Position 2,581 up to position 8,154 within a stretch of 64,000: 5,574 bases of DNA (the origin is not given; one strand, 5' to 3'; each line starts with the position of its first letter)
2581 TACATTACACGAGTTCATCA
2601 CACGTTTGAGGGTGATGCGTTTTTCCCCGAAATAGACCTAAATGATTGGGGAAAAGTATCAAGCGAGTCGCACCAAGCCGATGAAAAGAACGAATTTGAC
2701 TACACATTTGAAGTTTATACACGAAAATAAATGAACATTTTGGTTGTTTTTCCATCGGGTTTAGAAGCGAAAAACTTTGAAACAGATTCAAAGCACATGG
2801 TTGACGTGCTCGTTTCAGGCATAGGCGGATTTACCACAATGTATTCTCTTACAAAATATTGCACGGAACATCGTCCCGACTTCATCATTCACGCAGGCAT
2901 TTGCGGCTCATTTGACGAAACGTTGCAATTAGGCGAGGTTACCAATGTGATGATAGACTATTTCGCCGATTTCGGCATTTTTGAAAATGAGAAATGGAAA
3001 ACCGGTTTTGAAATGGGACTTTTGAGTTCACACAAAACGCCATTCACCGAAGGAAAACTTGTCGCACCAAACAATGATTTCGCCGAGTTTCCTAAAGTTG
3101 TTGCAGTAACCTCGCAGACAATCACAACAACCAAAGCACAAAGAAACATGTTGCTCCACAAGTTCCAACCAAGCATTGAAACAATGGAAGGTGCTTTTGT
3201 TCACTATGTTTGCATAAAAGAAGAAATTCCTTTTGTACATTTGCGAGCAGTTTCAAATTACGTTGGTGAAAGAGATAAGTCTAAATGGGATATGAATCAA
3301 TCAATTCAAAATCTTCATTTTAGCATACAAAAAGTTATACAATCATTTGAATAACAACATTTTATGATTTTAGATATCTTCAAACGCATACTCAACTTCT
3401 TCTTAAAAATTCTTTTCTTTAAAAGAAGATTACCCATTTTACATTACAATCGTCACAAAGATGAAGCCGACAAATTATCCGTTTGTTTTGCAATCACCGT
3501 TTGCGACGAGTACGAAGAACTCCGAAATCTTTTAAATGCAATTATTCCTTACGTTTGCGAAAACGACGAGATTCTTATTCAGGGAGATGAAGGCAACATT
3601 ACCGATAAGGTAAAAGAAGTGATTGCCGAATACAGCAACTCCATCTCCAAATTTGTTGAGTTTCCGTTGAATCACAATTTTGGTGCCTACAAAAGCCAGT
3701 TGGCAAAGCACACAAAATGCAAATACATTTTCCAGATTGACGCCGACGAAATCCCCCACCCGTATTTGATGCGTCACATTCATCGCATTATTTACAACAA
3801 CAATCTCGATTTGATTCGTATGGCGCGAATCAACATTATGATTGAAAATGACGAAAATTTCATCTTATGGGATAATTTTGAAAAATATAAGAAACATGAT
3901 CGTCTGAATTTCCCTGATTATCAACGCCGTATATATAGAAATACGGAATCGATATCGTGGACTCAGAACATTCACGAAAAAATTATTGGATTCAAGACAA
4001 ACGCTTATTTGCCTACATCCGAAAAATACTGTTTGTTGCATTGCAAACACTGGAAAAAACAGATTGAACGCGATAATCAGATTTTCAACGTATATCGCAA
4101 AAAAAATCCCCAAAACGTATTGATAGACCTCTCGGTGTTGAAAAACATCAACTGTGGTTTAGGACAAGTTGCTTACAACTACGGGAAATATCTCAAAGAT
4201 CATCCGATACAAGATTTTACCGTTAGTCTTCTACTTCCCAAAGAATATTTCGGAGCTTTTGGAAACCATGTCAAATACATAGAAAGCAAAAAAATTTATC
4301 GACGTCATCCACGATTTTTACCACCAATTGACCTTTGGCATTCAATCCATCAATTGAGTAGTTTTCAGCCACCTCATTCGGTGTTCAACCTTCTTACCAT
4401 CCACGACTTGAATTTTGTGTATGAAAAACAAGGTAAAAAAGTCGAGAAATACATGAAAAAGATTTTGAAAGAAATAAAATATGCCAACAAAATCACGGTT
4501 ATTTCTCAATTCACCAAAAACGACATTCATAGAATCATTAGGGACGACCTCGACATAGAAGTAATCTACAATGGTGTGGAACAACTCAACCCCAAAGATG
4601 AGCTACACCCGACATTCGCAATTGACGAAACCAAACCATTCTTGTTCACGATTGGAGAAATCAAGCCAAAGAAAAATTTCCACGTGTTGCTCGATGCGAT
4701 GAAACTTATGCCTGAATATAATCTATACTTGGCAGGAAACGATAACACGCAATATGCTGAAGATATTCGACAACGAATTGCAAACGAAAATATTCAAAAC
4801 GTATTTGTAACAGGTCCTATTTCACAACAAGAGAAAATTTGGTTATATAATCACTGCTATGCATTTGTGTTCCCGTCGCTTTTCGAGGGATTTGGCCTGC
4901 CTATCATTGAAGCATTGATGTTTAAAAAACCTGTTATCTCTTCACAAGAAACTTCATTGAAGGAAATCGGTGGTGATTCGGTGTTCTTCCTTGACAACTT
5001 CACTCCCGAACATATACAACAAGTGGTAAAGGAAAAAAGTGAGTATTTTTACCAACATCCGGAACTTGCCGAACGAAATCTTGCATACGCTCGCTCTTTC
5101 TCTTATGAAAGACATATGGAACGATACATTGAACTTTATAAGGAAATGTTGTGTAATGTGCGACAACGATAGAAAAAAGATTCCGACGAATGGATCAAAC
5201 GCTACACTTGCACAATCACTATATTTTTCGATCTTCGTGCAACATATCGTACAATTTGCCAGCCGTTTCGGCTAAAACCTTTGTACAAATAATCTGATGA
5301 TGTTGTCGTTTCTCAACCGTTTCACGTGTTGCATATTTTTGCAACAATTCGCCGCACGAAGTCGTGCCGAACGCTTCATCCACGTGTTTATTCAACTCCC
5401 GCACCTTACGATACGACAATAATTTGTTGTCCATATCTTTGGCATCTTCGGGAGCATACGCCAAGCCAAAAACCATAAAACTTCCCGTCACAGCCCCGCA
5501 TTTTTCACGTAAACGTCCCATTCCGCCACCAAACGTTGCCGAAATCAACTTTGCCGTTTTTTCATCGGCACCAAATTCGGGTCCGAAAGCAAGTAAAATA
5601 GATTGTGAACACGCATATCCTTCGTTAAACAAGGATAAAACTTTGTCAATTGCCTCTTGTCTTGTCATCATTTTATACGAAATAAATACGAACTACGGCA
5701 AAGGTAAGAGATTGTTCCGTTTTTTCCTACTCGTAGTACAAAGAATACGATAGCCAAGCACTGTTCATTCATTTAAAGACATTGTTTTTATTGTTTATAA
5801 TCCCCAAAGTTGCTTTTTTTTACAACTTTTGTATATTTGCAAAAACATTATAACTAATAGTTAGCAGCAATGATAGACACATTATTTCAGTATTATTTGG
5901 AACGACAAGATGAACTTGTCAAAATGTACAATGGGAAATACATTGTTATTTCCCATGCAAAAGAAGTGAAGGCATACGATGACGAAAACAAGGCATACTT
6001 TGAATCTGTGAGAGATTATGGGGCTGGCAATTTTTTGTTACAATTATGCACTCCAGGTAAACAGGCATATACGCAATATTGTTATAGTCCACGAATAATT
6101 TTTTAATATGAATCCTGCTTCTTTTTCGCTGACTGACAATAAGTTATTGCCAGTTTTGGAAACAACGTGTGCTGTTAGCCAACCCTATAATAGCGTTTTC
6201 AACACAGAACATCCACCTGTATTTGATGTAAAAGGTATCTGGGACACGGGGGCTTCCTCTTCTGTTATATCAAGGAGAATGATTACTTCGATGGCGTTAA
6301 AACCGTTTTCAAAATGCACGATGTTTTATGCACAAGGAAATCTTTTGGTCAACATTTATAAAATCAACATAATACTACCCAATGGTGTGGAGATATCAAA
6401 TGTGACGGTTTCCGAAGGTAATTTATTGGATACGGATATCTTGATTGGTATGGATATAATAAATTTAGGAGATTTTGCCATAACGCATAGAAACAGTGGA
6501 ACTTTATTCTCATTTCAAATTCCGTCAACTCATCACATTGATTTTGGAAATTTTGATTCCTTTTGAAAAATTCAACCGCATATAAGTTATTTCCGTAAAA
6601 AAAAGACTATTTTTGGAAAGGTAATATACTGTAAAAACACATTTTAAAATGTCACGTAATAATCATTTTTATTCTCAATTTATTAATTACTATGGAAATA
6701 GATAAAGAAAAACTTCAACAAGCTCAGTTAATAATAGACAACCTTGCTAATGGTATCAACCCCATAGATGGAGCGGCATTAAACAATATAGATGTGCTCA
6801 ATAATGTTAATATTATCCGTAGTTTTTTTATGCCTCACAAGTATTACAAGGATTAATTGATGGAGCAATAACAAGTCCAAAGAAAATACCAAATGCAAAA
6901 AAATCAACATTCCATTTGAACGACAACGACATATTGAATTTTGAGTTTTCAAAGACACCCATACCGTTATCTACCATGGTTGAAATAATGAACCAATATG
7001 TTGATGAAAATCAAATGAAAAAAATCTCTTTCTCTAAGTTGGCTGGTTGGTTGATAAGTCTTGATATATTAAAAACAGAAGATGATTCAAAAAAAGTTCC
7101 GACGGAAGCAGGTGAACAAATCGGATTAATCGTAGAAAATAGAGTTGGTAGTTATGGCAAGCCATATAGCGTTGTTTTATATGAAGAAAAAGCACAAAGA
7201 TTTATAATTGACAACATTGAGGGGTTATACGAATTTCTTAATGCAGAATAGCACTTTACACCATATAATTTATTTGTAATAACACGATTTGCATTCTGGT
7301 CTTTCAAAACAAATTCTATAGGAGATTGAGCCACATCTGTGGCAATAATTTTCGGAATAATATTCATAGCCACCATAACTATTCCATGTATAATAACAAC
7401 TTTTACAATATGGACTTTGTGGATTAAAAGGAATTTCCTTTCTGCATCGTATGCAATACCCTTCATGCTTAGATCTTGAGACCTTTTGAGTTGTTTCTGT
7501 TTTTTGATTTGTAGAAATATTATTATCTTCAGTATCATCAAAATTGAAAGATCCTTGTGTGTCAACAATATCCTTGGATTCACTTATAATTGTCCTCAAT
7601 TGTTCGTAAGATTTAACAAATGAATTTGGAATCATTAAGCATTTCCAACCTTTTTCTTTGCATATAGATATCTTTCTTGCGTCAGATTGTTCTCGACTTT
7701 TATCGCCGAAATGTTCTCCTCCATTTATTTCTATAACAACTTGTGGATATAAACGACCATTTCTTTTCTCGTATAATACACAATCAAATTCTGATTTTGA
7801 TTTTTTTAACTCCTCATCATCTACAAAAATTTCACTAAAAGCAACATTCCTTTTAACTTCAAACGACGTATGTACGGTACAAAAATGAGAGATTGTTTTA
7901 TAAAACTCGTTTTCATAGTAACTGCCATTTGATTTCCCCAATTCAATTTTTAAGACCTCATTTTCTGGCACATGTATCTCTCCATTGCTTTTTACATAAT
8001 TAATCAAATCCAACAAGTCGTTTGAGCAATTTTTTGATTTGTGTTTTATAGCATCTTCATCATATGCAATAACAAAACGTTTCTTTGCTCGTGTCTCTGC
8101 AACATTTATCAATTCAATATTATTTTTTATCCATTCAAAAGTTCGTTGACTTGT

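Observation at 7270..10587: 1,105-aa fusion of sensor-like N-domain, SF1 helicase, Vsr/DUF2726-like nuclease and double zinc ribbon: candidate single-gene nucleic-acid defence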

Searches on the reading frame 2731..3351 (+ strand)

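Call 11: search_protein_families(library=pfam, proteins=[window:2731-3351:+], max_evalue=0.01)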
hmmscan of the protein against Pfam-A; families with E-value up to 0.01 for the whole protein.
window:2731-3351:+ (207 aa): 1 family
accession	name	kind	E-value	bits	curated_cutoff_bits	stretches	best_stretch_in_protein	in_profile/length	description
PF01048.26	PNP_UDP_1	-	7.5e-09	35.8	25.1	1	29-188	49-217/233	Phosphorylase superfamily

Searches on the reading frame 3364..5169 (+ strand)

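Call 11: search_protein_families(library=pfam, proteins=[window:3364-5169:+], max_evalue=0.01)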
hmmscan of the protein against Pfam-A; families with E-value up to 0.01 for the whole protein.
window:3364-5169:+ (602 aa): 6 families
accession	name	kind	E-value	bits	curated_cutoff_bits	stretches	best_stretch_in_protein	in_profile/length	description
PF00534.26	Glycos_transf_1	-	3.8e-25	88.8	26.4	1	411-555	2-152/172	Glycosyl transferases group 1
PF13692.12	Glyco_trans_1_4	-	5.8e-18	66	27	1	425-543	2-124/142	Glycosyl transferases group 1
PF00535.33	Glycos_transf_2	-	3e-08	34.2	23.3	1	43-177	3-132/168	Glycosyl transferase family 2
PF13439.12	Glyco_transf_4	-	1.4e-05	25.6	28.5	1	341-406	98-167/170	Glycosyltransferase Family 4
PF13524.12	Glyco_trans_1_2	-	0.0053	17.2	25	0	442-579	5-128/144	Glycosyl transferase-like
PF20706.3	GT4-conflict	-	0.0056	16.1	26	1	452-535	233-319/385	Family 4 Glycosyltransferase in conflict systems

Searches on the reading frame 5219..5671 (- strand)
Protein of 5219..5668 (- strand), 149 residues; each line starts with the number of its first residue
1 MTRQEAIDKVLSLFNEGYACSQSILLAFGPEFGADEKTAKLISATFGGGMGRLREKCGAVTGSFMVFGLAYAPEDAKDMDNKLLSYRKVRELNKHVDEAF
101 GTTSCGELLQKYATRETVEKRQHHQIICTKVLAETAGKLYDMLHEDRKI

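Call 11: search_protein_families(library=pfam, proteins=[window:5219-5668:-], max_evalue=0.01)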
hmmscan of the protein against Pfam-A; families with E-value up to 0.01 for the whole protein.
window:5219-5668:- (149 aa): 1 family
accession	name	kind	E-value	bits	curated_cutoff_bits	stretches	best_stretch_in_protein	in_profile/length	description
PF09719.15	C_GCAxxG_C_C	-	2.1e-27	96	27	1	18-141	1-117/118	Putative redox-active protein (C_GCAxxG_C_C)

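Call 36: find_encoding_contigs(protein=window:5222-5671:-, flank=10000, max_places=8)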
Protein window:5222-5671:- (150 aa): no gene with exactly this product is on record in the collection.

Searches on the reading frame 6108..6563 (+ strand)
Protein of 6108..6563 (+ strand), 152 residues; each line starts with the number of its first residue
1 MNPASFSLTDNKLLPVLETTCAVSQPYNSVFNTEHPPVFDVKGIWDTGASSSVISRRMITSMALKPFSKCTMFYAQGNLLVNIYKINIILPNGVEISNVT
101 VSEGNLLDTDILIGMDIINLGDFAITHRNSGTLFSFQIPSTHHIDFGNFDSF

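Call 11: search_protein_families(library=pfam, proteins=[window:6108-6563:+], max_evalue=0.01)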
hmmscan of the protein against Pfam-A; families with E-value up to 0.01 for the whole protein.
window:6108-6563:+ (152 aa): 2 families
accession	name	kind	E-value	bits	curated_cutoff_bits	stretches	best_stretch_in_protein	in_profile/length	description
PF13975.11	gag-asp_proteas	-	2e-07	32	28.2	1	41-118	10-90/92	gag-polyprotein putative aspartyl protease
PF13650.11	Asp_protease_2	-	7.7e-05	23.8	24.3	1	41-116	10-89/90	Aspartyl protease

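Call 40: search_protein_families(library=padloc, proteins=[window:6108-6563:+], max_evalue=10)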
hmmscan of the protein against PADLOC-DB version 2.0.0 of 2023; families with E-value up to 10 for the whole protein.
window:6108-6563:+ (152 aa): 1 family
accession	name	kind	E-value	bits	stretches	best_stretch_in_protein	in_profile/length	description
PDLC04402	PDC-M08B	-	0.0023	16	1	44-126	29-118/128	-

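Call 86: search_protein_families(library=phrogs, proteins=[window:6108-6563:+], max_evalue=0.01)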
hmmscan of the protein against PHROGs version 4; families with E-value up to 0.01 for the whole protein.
window:6108-6563:+ (152 aa): 0 families

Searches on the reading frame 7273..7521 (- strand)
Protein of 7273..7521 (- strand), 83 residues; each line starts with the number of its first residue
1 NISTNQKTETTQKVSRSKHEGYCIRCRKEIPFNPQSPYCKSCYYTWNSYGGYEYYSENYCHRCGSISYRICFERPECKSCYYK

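Call 39: search_protein_families(library=pfam, proteins=[window:7273-7479:-], max_evalue=10)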
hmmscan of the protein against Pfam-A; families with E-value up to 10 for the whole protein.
seq(69 aa): 4 families
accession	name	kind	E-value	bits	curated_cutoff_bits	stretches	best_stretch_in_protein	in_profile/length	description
PF18912.6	DZR_2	-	0.0042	17.3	27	2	3-49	18-55/56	Double zinc ribbon domain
PF00130.28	C1_1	-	0.058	13.7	26.5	2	4-31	9-37/53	Phorbol esters/diacylglycerol binding domain (C1 domain)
PF20254.3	DMFA2_C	-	0.69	9.7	27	1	28-62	97-132/374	N,N-dimethylformamidase beta subunit-like, C-terminal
PF01907.25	Ribosomal_L37e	-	1.2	9.7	27.6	2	6-31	15-39/53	Ribosomal protein L37e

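Call 89: find_homologous_proteins(query=window:7273-7521:-, max_evalue=0.01)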
Query seq(83 aa): no candidate shares three 5-residue words with the query. No homologue found.

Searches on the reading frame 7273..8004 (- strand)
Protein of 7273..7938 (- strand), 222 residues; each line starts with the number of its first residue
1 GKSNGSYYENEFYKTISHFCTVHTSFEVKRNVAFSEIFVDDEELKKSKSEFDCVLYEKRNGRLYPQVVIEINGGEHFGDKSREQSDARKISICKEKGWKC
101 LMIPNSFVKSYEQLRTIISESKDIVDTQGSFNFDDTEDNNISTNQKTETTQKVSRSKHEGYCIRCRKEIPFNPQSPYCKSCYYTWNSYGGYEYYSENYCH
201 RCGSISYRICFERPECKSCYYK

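Call 19: search_solved_structures(query=A2, max_evalue=10, show_alignments=2)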
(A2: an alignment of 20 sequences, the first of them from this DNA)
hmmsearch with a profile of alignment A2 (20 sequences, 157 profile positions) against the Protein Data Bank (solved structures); distinct sequences matched with E-value up to 10: 6.
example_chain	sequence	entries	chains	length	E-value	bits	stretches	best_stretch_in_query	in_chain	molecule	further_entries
3r3p_A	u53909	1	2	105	0.25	14.1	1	69-140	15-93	Mobile intron protein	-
3t6p_A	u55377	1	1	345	0.43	13.3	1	66-127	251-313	Baculoviral IAP repeat-containing protein 2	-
7uuo_A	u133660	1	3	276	0.9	12.3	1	30-79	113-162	Aminocyclitol acetyltransferase ApmA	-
7jm1_A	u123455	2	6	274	1.2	11.9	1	30-79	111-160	Aminocyclitol acetyltransferase ApmA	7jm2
7jm0_A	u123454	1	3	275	1.2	11.9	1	30-79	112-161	Aminocyclitol acetyltransferase ApmA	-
7uuj_A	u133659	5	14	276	1.2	11.9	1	30-79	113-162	Aminocyclitol acetyltransferase ApmA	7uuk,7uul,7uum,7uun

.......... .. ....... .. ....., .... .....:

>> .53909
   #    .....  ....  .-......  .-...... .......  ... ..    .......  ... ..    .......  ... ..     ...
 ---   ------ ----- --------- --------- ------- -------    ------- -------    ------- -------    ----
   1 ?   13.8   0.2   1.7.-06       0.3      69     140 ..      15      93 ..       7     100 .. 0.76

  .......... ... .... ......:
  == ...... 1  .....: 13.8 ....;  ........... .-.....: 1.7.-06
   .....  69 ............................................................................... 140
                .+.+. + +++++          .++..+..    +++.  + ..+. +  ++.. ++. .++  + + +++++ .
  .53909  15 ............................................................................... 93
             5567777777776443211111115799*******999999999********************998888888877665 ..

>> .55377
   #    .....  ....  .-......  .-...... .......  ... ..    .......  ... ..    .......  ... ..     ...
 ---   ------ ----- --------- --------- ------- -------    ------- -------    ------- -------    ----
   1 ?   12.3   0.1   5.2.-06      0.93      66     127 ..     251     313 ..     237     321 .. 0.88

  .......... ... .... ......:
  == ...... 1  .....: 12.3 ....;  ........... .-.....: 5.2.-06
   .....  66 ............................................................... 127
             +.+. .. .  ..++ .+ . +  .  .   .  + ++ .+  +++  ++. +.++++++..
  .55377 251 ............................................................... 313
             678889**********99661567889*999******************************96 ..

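Call 28: predict_structure(alignment_id=A2)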
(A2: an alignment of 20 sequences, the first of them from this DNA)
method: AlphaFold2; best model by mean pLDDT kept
length: 244 residues; sequences in the alignment: 20
mean_pLDDT: 61.9   pTM: 0.46
mean pLDDT of the five models: 61.9, 60.9, 59.4, 57.7, 56.3
residues with pLDDT >= 90: 39; 70-90: 51; 50-70: 70; < 50: 84
segments of 3 or more residues with pLDDT < 50: 1-6, 9-13, 15-26, 134-141, 143-179, 210-217, 229-234
pLDDT, mean of each block of 10 residues (from residue 1): 44 38 44 73 81 93 94 90 91 68 83 91 73 51 42 34 27 33 63 59 54 47 58 54 63
secondary structure, 60 per line:
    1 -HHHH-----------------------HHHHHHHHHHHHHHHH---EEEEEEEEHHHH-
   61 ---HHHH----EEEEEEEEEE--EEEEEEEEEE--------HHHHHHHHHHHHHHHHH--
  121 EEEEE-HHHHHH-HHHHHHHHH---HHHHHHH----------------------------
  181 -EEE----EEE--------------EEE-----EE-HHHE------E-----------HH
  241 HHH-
elements in order: H2-5 H29-44 E48-55 H56-59 H64-67 E72-81 E84-93 H102-118 E121-125 H127-132 H134-142 H146-152 E182-184 E189-191 E206-208 H239-243

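Call 32: fold_search(model_id=the predicted structure, library=pdb)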
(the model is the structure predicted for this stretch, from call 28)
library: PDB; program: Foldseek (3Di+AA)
matches with E <= 10: 236; with E <= 0.001: 0
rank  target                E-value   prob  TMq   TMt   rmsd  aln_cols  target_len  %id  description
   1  9ibq_A                1.2e-02  0.90  0.26  0.23   7.7       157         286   14  Structure of BstEII with DNA substrate (released 2026-03-04)
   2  2w8m_B                3.8e-02  0.60  0.19  0.25   6.7        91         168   19  Structure of D212, a nuclease from a fusselovirus. (released 2009-02-03)
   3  3ijm_A                7.6e-02  0.95  0.24  0.38   3.4        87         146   16  The structure of a restriction endonuclease-like fold superfamily protein from Spirosoma linguale. (released 2009-09-22)
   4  4qbn_A                8.1e-02  0.91  0.27  0.59   5.2       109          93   10  VRR_NUC domain (released 2014-09-10)
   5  3ot2_A                9.9e-02  0.69  0.20  0.26   5.5        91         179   12  Crystal structure of a putative nuclease belonging to DUF820 (Ava_3926) from Anabaena variabilis ATCC 29413 at 1.96 A  (released 2010-10-06)
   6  1f1z_A                1.2e-01  0.60  0.22  0.21   8.0       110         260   10  TNSA, a catalytic component of the TN7 transposition system (released 2000-06-28)
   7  4zsf_A                1.7e-01  0.72  0.28  0.26   9.5       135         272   13  Crystal structure of pre-specific restriction endonuclease BsaWI-DNA complex (released 2015-10-07)
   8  7et0_A                1.7e-01  0.12  0.14  0.07  13.0       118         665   19  Crystal structure of the complex formed by Wolbachia cytoplasmic incompatibility factors CinA and CinB from wPip (released 2021-11-10)
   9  3r3p_A                2.0e-01  0.57  0.17  0.38   7.2        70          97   20  Homing Endonuclease I-Bth0305I Catalytic Domain (released 2011-10-05)
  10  8og2                  2.4e-01  0.09  0.11  0.06  19.4       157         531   13  Crystal structure of CREBBP histone acetyltransferase domain in complex with Coenzyme A (released 2024-04-03)
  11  1t0f_A                2.8e-01  0.51  0.25  0.24  10.0       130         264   10  Crystal Structure of the TnsA/TnsC(504-555) complex (released 2004-11-09)
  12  7eww_A                3.4e-01  0.33  0.22  0.29   6.2       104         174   10  Crystal structure of Ebinur Lake virus cap snatching endonuclease (N52A mutant) (released 2022-01-26)
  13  7n1l_O                3.6e-01  0.11  0.13  0.21  14.0       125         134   14  Crystal Structure of Ribosomal-protein-alanine N-acetyltransferase from Brucella melitensis biovar Abortus 2308 (released 2021-06-16)
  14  3r3p_B                3.8e-01  0.57  0.27  0.56   5.2       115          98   14  Homing Endonuclease I-Bth0305I Catalytic Domain (released 2011-10-05)
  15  9iqu                  3.8e-01  0.13  0.11  0.12  11.1        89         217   19  phage HY126 dCMP hydroxylase-AfhB with sustrate dCMP (released 2025-07-16)
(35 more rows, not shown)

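Call 40: search_protein_families(library=padloc, proteins=[window:7273-7938:-], max_evalue=10)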
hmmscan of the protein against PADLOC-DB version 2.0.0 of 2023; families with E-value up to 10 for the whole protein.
seq(222 aa): 0 families
